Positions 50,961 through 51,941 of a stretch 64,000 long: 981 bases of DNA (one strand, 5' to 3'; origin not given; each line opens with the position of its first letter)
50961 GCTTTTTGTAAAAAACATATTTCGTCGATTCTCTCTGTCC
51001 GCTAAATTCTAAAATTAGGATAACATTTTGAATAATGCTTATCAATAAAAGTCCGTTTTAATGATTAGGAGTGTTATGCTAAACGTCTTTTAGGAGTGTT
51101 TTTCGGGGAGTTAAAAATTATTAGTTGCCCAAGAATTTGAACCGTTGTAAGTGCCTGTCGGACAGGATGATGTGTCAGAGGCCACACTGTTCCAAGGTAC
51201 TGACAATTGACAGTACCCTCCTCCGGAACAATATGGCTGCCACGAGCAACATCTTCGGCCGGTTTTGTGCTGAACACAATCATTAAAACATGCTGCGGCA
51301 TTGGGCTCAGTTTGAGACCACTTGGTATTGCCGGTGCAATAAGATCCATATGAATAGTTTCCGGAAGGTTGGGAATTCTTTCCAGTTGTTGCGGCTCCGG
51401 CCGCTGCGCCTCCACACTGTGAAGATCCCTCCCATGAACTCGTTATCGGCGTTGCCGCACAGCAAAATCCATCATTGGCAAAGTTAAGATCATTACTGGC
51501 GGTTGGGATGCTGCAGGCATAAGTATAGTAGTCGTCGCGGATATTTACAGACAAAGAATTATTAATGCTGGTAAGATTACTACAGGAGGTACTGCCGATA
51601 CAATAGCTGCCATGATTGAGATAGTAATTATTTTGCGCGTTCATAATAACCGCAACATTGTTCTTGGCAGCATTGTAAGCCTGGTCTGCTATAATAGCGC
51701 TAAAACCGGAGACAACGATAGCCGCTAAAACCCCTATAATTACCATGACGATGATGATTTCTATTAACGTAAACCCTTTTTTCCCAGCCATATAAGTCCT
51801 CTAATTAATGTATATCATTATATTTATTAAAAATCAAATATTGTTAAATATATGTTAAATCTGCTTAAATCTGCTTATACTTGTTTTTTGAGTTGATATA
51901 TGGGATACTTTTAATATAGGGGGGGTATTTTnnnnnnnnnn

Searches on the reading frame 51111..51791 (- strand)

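Call 36: search_protein_families(library=pfam, proteins=[window:51111-51791:-])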
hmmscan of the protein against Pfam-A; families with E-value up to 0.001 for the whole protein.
window:51111-51791:- (226 aa): 1 family
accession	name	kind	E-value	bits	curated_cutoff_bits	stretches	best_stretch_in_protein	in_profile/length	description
PF07963.17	N_methyl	-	8.4e-08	31.9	21.2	1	1-26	1-26/27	Prokaryotic N-terminal methylation motif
